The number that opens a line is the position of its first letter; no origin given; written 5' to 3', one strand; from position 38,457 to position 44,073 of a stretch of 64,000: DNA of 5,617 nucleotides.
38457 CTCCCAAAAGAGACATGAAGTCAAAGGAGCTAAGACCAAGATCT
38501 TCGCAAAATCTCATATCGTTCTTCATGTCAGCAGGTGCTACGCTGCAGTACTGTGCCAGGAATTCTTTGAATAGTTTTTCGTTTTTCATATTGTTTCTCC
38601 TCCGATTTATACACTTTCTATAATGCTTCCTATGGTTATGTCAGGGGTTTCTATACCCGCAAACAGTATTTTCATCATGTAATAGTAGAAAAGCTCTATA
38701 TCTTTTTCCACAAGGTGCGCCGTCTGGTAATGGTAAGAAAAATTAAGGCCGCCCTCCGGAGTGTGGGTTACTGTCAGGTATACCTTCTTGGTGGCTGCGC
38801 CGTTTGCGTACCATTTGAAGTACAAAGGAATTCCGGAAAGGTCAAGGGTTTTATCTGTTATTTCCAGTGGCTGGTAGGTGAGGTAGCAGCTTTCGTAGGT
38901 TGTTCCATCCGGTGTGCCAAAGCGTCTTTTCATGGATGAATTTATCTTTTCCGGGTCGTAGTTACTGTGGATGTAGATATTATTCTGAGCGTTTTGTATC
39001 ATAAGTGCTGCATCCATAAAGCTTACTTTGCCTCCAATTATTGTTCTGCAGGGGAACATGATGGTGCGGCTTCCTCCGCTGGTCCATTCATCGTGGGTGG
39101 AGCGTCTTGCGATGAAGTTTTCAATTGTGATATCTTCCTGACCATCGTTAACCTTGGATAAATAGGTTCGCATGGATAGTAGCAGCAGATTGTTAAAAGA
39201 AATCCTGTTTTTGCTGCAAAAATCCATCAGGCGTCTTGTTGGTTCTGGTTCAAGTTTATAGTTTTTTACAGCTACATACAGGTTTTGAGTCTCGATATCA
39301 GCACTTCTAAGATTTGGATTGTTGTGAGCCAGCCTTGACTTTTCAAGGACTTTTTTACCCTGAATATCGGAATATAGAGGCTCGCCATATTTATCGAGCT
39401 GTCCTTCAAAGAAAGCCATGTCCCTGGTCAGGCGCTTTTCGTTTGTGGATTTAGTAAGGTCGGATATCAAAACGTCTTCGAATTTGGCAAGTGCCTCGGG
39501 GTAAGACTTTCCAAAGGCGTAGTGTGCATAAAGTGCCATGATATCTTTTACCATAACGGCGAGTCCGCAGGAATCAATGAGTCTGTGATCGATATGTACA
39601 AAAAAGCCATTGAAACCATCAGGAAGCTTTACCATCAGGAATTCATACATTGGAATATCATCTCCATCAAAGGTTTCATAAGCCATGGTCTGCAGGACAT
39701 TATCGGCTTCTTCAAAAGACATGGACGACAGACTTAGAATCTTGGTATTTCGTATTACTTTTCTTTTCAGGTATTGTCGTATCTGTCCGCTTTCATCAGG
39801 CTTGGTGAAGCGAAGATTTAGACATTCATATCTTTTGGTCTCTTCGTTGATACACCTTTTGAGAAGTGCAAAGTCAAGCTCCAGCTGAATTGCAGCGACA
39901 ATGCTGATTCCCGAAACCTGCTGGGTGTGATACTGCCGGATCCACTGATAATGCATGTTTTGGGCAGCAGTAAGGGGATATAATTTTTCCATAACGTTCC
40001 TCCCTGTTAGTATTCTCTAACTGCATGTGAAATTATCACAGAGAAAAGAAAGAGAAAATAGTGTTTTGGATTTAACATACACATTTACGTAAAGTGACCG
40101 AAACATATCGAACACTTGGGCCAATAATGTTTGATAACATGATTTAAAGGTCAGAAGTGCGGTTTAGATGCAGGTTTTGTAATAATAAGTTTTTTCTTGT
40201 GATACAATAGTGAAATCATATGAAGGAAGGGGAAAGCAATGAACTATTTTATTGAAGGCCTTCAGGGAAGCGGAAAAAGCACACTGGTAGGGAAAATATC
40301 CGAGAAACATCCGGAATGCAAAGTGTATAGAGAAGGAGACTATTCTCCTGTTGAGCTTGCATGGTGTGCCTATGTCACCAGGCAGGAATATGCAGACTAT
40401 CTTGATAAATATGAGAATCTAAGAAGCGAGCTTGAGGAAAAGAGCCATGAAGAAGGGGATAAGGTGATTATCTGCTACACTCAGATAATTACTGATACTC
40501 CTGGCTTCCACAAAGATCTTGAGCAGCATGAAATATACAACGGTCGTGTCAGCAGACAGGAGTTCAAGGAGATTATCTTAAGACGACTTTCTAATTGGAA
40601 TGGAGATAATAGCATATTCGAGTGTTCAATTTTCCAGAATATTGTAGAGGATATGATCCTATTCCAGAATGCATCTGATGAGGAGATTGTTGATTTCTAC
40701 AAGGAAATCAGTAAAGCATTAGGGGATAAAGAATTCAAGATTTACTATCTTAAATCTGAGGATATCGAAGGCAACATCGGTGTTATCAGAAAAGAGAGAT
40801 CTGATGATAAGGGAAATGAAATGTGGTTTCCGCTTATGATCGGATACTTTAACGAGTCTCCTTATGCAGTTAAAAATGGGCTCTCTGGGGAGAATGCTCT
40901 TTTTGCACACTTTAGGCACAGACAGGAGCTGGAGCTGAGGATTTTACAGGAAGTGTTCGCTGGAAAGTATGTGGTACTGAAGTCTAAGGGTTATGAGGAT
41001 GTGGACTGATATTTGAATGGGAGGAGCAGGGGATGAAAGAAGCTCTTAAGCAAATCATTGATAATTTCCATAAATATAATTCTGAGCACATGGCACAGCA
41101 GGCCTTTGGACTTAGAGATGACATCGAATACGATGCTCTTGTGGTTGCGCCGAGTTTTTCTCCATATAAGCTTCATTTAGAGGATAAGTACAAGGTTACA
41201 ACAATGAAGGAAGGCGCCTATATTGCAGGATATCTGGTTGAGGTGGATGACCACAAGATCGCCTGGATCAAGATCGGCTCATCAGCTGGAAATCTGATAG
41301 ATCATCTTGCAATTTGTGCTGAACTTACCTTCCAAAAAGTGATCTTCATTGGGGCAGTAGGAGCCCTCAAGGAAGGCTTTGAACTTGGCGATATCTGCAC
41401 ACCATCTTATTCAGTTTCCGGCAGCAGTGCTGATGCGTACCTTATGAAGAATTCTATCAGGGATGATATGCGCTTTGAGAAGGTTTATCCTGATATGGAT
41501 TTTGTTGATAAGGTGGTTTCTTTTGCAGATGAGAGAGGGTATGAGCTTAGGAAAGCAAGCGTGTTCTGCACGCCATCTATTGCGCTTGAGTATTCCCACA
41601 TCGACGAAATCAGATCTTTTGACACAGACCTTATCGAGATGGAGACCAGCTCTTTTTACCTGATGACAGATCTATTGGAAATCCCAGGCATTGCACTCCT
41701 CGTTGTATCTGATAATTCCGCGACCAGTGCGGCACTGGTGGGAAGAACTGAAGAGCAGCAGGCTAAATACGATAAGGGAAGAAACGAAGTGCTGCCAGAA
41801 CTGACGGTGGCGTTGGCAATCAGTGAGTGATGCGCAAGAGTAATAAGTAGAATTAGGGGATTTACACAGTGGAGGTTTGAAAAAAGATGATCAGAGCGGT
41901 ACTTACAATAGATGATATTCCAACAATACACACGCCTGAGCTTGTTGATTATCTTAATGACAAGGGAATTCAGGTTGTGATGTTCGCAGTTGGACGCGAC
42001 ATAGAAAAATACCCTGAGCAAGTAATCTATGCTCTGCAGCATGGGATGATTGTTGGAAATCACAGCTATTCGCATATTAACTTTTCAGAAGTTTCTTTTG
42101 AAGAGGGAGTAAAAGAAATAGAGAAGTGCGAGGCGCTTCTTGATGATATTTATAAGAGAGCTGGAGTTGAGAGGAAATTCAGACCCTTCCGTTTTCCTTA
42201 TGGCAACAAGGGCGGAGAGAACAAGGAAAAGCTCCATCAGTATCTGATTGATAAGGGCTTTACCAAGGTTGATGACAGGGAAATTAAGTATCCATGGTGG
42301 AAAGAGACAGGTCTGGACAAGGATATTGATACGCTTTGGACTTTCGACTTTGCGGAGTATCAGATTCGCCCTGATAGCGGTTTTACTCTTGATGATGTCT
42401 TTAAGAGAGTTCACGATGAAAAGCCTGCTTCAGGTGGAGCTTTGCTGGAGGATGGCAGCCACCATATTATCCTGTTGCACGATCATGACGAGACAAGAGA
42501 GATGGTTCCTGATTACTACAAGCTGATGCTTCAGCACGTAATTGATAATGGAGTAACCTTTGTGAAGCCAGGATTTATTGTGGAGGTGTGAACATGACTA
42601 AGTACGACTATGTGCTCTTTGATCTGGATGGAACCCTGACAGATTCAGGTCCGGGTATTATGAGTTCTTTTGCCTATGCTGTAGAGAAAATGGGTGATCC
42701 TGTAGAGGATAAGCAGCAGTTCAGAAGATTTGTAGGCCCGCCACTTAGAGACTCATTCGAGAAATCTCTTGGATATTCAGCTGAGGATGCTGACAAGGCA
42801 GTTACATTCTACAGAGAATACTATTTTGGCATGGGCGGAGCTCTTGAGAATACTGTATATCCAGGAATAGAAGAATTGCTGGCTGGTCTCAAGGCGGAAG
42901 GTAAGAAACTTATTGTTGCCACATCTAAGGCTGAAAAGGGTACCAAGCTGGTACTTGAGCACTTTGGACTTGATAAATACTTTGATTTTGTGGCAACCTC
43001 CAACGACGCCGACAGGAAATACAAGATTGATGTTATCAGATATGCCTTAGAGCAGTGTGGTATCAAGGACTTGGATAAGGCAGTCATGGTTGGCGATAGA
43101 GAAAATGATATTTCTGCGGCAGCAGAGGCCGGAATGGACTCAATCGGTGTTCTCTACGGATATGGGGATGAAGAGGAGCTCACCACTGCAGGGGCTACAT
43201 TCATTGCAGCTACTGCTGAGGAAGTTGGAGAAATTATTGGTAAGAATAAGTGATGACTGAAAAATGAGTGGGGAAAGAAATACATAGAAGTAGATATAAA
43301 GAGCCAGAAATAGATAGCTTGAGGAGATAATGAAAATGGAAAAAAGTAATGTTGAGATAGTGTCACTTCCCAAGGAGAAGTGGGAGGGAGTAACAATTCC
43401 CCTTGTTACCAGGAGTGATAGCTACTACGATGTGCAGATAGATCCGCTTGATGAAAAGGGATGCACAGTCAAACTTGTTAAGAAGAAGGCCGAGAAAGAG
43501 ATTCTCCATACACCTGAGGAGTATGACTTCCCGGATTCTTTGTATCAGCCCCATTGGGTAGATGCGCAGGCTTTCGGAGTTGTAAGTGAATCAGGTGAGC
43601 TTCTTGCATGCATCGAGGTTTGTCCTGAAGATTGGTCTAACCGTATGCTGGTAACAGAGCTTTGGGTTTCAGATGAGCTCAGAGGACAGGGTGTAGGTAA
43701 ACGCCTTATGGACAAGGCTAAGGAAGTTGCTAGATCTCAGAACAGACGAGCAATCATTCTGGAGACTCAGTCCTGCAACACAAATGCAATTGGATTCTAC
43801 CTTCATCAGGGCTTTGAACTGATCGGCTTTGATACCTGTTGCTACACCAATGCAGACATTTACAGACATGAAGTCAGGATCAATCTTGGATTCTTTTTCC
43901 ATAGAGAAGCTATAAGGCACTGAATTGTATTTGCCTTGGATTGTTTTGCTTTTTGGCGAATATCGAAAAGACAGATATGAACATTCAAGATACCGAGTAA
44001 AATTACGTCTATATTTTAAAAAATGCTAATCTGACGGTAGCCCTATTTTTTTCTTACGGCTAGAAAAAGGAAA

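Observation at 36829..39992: Minimal NRPS-like C-ACP-A cluster: candidate fatty-acid-amide (acyl-amine conjugate) pathway with a variant condensation active site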

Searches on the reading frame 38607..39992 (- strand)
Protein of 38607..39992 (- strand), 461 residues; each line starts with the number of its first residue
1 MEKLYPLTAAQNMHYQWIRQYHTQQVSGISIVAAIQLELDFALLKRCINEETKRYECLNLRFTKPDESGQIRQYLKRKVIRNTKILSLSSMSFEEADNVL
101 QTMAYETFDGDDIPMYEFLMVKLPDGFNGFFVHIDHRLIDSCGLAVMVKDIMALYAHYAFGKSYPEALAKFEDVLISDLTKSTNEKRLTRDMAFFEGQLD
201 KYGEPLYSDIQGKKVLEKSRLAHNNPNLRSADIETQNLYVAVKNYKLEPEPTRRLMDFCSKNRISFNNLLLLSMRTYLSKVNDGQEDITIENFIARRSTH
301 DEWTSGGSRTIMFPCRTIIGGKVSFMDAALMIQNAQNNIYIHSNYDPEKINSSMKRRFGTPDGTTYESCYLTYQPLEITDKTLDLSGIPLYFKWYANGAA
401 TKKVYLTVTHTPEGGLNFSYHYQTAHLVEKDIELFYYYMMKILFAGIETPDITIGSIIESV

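Call 3: search_protein_families(library=pfam, proteins=[window:38607-39992:-], max_evalue=0.01)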
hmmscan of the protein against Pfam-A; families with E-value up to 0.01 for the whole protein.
window:38607-39992:- (461 aa): 1 family
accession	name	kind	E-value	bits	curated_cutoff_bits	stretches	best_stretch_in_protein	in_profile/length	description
PF00668.25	Condensation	-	2.7e-25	89.4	30.6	1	2-455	2-442/456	Condensation domain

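Call 4: search_protein_families(library=ncbifam, proteins=[window:38607-39992:-], max_evalue=0.01)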
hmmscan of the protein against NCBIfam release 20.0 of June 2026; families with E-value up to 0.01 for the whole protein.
window:38607-39992:- (461 aa): 3 families
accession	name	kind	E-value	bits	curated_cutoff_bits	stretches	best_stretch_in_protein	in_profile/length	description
NF004282.0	PRK05691.1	subfamily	7.4e-07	25.5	4090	1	23-277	692-3040/4334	non-ribosomal peptide synthase/polyketide synthase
NF038078.1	NRPS_MxcG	equivalog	1.2e-06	26.1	2300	1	3-205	3-204/1442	myxochelin non-ribosomal peptide synthetase MxcG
NF007605.2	PRK10252.1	equivalog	2.8e-06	25.1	2400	1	5-205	4-206/1292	enterobactin non-ribosomal peptide synthetase EntF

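Call 6: find_homologous_proteins(query=window:38607-39992:-)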
Query window:38607-39992:- (461 aa): 1252 proteins with E <= 0.001 among 8000 candidates; the best 120 are listed.
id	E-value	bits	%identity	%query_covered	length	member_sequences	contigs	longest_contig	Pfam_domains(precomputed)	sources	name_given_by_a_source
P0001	0.0e+0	1046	99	100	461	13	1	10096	PF00668.26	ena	-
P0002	1.7e-272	922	85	100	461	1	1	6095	PF00668.26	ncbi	-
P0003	1.6e-247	840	78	100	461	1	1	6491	PF00668.26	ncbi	-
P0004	4.6e-246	835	77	100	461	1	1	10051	PF00668.26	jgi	jgi:hypothetical protein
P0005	8.0e-244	828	75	100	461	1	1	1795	PF00668.26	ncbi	-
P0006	5.0e-243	825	77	100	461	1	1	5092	PF00668.26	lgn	-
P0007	4.6e-241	818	75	100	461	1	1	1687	PF00668.26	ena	-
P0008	2.0e-240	816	75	100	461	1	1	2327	PF00668.26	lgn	-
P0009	1.2e-239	814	74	100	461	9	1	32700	PF00668.26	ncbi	-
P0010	1.4e-239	814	75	100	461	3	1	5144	PF00668.26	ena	-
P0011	2.7e-238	809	75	99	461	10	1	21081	PF00668.26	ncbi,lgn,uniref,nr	ncbi:condensation domain-containing protein [Butyrivibrio sp. AE3009]|uniref:condensation domain-con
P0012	5.0e-238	808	74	100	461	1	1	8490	PF00668.26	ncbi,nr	ncbi:MAG: chromosome condensation protein [Butyrivibrio sp.]|nr:chromosome condensation protein [But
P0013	1.6e-236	804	73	100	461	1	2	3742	PF00668.26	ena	-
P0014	2.1e-236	803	74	100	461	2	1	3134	PF00668.26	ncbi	-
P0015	5.6e-235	798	74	99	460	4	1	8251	PF00668.26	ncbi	-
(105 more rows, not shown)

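Call 8: search_solved_structures(query=window:38607-39992:-, show_alignments=1, max_evalue=0.001)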
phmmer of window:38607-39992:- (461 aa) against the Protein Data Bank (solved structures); distinct sequences matched with E-value up to 0.001: 2.
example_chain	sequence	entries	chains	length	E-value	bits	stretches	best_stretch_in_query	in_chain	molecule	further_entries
12kh_A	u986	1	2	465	5.8e-160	536.3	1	3-460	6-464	Condensation Domain Protein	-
9lcq_A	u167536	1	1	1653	0.00096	21.5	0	38-172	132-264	PvdL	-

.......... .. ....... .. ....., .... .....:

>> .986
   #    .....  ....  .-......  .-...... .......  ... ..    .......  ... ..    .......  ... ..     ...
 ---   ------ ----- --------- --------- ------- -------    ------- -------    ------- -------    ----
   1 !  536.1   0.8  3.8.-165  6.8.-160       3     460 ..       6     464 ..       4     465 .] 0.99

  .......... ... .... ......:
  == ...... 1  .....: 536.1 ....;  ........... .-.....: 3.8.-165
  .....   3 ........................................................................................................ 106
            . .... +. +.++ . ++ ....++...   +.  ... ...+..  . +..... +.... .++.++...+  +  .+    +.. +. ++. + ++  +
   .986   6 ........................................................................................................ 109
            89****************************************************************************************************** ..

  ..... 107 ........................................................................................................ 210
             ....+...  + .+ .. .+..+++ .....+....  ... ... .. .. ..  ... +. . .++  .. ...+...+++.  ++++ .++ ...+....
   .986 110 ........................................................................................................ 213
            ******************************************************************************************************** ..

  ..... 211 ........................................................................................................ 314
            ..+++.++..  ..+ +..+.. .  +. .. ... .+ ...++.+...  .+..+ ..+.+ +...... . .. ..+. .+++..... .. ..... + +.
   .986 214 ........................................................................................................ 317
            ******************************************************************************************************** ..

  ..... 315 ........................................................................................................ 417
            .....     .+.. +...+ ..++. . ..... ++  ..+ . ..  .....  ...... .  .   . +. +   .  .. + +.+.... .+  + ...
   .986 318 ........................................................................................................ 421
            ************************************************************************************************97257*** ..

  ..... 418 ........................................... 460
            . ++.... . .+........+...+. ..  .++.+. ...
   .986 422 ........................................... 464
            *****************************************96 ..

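Call 13: find_related_loci(query=A1, collection=genome_contigs, flank=6000)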
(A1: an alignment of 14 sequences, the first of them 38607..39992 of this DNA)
Query A1 (461 aa) in genome_contigs; peptide patterns used: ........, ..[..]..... (x = any residue, [..] = any of these).
335 stretches matched a pattern; 298 encode a relative of the query (tblastn E <= 1e-3); the best 80 are kept; 80 distinct loci.
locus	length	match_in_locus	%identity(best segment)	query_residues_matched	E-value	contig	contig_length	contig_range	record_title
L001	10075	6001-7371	75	1-457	0e+0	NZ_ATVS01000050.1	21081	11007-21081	Butyrivibrio sp. AE3009 G588DRAFT_scaffold00050.50_C, whole genome shotgun sequence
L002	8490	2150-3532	74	1-461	0e+0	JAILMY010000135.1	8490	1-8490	MAG: Butyrivibrio sp. isolate RUI266 k141_10188247_flag=0_multi=10.9880_len=8490, whole genome shotgun sequence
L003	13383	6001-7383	72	1-461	0e+0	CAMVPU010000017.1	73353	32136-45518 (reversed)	MAG TPA_asm: uncultured Butyrivibrio sp. isolate SRR8387718_bin.50_metaWRAP_v1.3_MAG genome assembly, contig: ERZ1420954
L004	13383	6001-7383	72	1-461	0e+0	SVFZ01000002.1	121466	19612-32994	MAG: Butyrivibrio sp. isolate SIG345 k141_4982, whole genome shotgun sequence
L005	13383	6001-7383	71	1-461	0e+0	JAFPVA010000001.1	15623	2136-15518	MAG: Butyrivibrio sp. isolate RGIG1500 Goat_Abomasum-2__c2145, whole genome shotgun sequence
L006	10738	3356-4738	69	1-461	0e+0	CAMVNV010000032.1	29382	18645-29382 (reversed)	MAG TPA_asm: uncultured Butyrivibrio sp. isolate SRR8387721_bin.9_metaWRAP_v1.3_MAG genome assembly, contig: ERZ14209545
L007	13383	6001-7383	66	1-461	0e+0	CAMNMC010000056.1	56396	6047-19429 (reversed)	MAG: uncultured Lachnospiraceae bacterium isolate SRR873595_bin.49_metaWRAP_v1.3_MAG genome assembly, contig: ERZ1756110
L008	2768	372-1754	66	1-461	0e+0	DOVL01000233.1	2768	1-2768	MAG TPA_asm: Lachnospiraceae bacterium isolate UBA9790 contig_399631, whole genome shotgun sequence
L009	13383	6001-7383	66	1-461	0e+0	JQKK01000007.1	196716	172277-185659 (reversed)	Lachnospiraceae bacterium MA2020 T348DRAFT_scaffold00006.6_C, whole genome shotgun sequence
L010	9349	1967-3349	65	1-461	0e+0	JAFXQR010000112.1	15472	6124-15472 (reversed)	MAG: Lachnospiraceae bacterium isolate RGIG6658 Sheep_Rumen-1__c847005, whole genome shotgun sequence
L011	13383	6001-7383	66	1-461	0e+0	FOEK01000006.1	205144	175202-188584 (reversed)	Lachnospiraceae bacterium NE2001 genome assembly, contig: IE09DRAFT_scaffold00006.6, whole genome shotgun sequence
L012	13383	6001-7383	66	1-461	0e+0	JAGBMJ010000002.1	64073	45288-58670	MAG: Lachnospiraceae bacterium isolate RGIG9247 Water_deer_Rumen-5__c68, whole genome shotgun sequence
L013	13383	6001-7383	66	1-461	0e+0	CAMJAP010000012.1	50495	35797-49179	MAG: uncultured Lachnospiraceae bacterium isolate SRR12081297_bin.78_metaWRAP_v1.3_MAG genome assembly, contig: ERZ12289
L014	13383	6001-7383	64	1-461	0e+0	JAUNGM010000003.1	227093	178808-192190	MAG: Eubacteriales bacterium isolate S26M_St_56 NODE_4_length_227093_cov_130.888490, whole genome shotgun sequence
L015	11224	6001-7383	65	1-461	0e+0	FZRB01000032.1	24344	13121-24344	Lachnospiraceae bacterium strain LC2019 genome assembly, contig: Ga0066877_132, whole genome shotgun sequence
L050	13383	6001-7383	63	1-461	0e+0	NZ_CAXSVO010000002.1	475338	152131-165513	Ruminococcus sp. 5_1_39BFAA isolate CC00328 CC00328_2_NODE_2_length_475338_cov_114.081275, whole genome shotgun sequence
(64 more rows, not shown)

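Call 37: find_encoding_contigs(protein=P0001, flank=6000, max_places=4)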
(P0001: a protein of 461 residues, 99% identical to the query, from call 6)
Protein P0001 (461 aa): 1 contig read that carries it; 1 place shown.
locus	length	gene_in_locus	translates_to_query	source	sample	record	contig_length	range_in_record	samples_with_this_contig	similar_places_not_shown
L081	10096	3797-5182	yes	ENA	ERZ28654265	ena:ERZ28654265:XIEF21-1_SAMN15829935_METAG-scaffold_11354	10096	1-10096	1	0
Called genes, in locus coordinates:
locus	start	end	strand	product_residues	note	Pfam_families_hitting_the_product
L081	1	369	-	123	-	?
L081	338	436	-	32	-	-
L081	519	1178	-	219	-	PF00702:Hydrolase, PF08282:Hydrolase_3 (faint), PF12710:HAD, PF13419:HAD_2, PF13242:Hydrolase_like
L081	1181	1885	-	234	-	PF01522:Polysacc_deac_1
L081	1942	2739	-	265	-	PF01048:PNP_UDP_1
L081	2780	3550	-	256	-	-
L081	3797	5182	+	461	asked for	PF00668:Condensation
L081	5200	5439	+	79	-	PF00550:PP-binding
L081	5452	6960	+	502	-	PF00501:AMP-binding, PF23562:AMP-binding_C_3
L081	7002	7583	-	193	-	PF14278:TetR_C_8 (weak)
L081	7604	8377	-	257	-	PF07264:EI24 (faint)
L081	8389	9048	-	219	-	PF14014:DUF4230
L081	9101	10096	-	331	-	?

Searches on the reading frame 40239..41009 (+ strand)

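Call 3: search_protein_families(library=pfam, proteins=[window:40239-41009:+], max_evalue=0.01)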
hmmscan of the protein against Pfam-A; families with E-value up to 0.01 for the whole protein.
window:40239-41009:+ (256 aa): 2 families
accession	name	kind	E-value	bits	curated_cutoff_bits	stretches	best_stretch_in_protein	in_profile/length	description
PF13238.12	AAA_18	-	0.0028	18.5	29.4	1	4-78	2-77/128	AAA domain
PF13207.12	AAA_17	-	0.0067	17.1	27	0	7-78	2-75/136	AAA domain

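Call 4: search_protein_families(library=ncbifam, proteins=[window:40239-41009:+], max_evalue=0.01)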
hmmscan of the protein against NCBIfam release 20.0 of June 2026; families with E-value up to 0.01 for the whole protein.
window:40239-41009:+ (256 aa): 1 family
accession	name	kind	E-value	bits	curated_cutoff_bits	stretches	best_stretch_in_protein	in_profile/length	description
NF005250.0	PRK06761.1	equivalog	9.7e-40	136.3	270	1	4-246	7-258/282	hypothetical protein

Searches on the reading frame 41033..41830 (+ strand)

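Call 3: search_protein_families(library=pfam, proteins=[window:41033-41830:+], max_evalue=0.01)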
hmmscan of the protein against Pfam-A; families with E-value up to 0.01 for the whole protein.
window:41033-41830:+ (265 aa): 1 family
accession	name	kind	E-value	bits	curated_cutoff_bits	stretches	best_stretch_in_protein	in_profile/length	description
PF01048.26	PNP_UDP_1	-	5.2e-16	59.2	25.1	1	81-245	51-216/233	Phosphorylase superfamily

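Call 4: search_protein_families(library=ncbifam, proteins=[window:41033-41830:+], max_evalue=0.01)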
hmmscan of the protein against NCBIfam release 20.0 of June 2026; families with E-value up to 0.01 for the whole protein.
window:41033-41830:+ (265 aa): 6 families
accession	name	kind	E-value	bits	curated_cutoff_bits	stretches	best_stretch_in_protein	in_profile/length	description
TIGR00107.1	deoD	equivalog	6.1e-10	39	232.25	1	98-244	77-216/232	purine-nucleoside phosphorylase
NF004489.0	PRK05819.1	subfamily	9.7e-10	38.1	230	1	97-243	80-219/236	DeoD-type purine-nucleoside phosphorylase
NF005500.0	PRK07115.1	equivalog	2.3e-07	30.4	264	1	37-231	30-215/261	AMP nucleosidase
NF009914.0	PRK13374.1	subfamily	2.7e-06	27.2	338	1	49-236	34-214/235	DeoD-type purine-nucleoside phosphorylase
NF004079.0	PRK05584.1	equivalog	0.00013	21.6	169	1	79-234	48-205/232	5'-methylthioadenosine/adenosylhomocysteine nucleosidase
TIGR01721.1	AMN-like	hypoth_equivalog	0.00015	21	307.2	1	35-229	24-211/269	AMP nucleosidase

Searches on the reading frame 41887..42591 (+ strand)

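Call 49: search_protein_families(library=pfam, proteins=[window:41887-42591:+], max_evalue=0.0001)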
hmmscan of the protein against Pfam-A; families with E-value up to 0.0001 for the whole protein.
window:41887-42591:+ (234 aa): 1 family
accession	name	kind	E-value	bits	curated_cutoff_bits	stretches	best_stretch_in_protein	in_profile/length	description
PF01522.26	Polysacc_deac_1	-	1.5e-21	77.1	23.1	1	4-109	9-109/124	Polysaccharide deacetylase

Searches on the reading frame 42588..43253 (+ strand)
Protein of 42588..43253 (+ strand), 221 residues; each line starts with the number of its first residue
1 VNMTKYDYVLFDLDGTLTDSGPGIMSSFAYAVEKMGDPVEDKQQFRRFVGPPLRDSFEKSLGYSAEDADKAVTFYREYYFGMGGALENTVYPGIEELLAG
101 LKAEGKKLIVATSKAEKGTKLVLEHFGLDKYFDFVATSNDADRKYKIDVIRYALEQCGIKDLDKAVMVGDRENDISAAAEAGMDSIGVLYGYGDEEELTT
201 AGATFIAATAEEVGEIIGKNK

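Call 49: search_protein_families(library=pfam, proteins=[window:42588-43253:+], max_evalue=0.0001)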
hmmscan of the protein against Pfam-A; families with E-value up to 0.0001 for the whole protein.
window:42588-43253:+ (221 aa): 5 families
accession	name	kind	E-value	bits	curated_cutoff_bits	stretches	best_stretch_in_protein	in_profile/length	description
PF13419.12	HAD_2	-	2.3e-36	126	23.8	1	9-188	1-178/178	Haloacid dehalogenase-like hydrolase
PF00702.32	Hydrolase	-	9.8e-30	104.8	26.4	1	7-182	2-191/191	haloacid dehalogenase-like hydrolase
PF12710.13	HAD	-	4.8e-12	47.1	27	1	9-178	1-188/189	haloacid dehalogenase-like hydrolase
PF13242.12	Hydrolase_like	-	6.2e-11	42.5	22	1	149-208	9-70/75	HAD-hyrolase-like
PF08282.18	Hydrolase_3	-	2.2e-05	24.7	20.9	0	9-35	1-27/255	haloacid dehalogenase-like hydrolase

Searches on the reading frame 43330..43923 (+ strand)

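Call 49: search_protein_families(library=pfam, proteins=[window:43330-43923:+], max_evalue=0.0001)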
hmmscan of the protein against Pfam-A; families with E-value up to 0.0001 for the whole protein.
window:43330-43923:+ (197 aa): 5 families
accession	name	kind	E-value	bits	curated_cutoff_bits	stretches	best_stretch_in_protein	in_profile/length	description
PF00583.31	Acetyltransf_1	-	1.9e-18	67.3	20.7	1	63-162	14-116/116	Acetyltransferase (GNAT) family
PF13508.13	Acetyltransf_7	-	2.6e-13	50.6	27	1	82-163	5-83/84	Acetyltransferase (GNAT) domain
PF13673.13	Acetyltransf_10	-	4.1e-09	36.9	23.6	1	82-165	33-110/128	Acetyltransferase (GNAT) domain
PF14542.12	Acetyltransf_CG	-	2.4e-06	28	30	1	104-143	23-62/80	GCN5-related N-acetyl-transferase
PF13420.13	Acetyltransf_4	-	3.2e-06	27.7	24.3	1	84-174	53-146/155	Acetyltransferase (GNAT) domain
